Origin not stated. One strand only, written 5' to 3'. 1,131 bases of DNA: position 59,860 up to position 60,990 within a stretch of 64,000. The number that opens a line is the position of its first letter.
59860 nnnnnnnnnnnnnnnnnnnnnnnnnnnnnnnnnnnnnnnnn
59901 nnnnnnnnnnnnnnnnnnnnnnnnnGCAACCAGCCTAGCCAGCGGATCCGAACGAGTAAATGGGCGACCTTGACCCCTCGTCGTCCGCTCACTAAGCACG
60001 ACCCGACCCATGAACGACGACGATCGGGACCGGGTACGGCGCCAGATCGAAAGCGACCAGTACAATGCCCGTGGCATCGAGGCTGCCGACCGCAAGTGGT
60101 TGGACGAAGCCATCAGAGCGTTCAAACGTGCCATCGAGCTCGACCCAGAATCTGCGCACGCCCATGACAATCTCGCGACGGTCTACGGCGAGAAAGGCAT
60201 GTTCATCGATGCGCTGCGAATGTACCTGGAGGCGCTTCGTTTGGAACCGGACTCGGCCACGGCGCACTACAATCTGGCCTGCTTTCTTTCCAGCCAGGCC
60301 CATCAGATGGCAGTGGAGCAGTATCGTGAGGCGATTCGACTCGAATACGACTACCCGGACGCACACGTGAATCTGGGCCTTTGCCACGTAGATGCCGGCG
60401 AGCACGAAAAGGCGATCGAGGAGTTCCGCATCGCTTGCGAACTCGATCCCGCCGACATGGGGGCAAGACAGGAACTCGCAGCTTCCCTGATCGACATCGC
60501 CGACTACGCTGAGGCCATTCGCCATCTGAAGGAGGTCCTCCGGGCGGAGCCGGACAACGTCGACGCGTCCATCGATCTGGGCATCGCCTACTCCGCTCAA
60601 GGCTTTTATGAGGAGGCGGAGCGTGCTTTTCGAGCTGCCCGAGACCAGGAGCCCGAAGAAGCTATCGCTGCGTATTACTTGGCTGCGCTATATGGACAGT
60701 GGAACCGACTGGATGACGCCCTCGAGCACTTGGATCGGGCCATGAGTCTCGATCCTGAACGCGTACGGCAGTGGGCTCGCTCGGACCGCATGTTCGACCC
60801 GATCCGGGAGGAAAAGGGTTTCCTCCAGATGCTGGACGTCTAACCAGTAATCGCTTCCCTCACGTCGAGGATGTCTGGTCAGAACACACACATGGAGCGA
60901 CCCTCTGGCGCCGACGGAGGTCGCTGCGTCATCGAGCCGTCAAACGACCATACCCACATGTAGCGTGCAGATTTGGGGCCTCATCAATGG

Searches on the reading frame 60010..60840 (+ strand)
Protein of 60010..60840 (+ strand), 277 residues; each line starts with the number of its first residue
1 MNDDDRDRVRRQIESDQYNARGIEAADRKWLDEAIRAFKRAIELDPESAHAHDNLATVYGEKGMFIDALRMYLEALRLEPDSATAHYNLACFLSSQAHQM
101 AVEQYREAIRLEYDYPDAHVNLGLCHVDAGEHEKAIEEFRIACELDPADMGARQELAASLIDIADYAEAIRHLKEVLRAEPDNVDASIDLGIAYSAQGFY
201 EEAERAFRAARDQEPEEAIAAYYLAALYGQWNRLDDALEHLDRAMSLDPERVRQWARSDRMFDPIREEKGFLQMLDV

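Call 4: search_protein_families(library=pfam, proteins=[window:60010-60840:+], max_evalue=1)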
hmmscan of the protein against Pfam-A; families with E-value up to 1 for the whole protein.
window:60010-60840:+ (277 aa): 39 families (the best 25 are shown)
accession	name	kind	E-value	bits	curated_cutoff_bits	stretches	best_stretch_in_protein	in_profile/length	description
PF13414.12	TPR_11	-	1.1e-36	124.6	26.8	5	31-63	10-42/42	TPR repeat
PF07719.23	TPR_2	-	5.3e-32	107.7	27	6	116-148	1-33/34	Tetratricopeptide repeat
PF00515.34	TPR_1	-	4.7e-30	102.6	27.8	5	116-147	1-32/34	Tetratricopeptide repeat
PF13432.12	TPR_16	-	1.6e-27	96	32.7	5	101-149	16-64/65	Tetratricopeptide repeat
PF13431.12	TPR_17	-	1.8e-26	90.5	24.4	4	37-69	1-33/34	Tetratricopeptide repeat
PF14559.12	TPR_19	-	3.6e-22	78.9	25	4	165-222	6-62/68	Tetratricopeptide repeat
PF13181.12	TPR_8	-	1e-21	75.6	25.7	4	117-149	2-34/34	Tetratricopeptide repeat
PF13428.12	TPR_14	-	7.8e-21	72.9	23.5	5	116-158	1-43/44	Tetratricopeptide repeat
PF13424.12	TPR_12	-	2.1e-17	63.5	30.1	5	189-248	8-75/77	Tetratricopeptide repeat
PF23914.1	TPR_CcmH_CycH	-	7.6e-14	52.3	42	2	121-213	55-150/158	Cytochrome c-type biogenesis protein H TPR domain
PF14561.12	TPR_20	-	2.2e-11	44.4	25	3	168-203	6-41/90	Tetratricopeptide repeat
PF12895.13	ANAPC3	-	6.1e-10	39.7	27.2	2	117-175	25-81/82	Anaphase-promoting complex, cyclosome, subunit 3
PF13176.12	TPR_7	-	7.3e-10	38.6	27.9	2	51-81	1-31/36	Tetratricopeptide repeat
PF24575.1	TPR_Slam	-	8.1e-10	39.5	35.2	1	165-207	62-104/104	Surface lipoprotein assembly modifier, N-terminal TPR repeats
PF13174.12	TPR_6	-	8.4e-09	35.9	26.3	0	117-144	1-28/33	Tetratricopeptide repeat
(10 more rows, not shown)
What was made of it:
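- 60010..64000 (+): Context: TPR protein (60010..60843) and SMC (start about 61033, runs off the window end). Pfam TPR hits (call 4).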
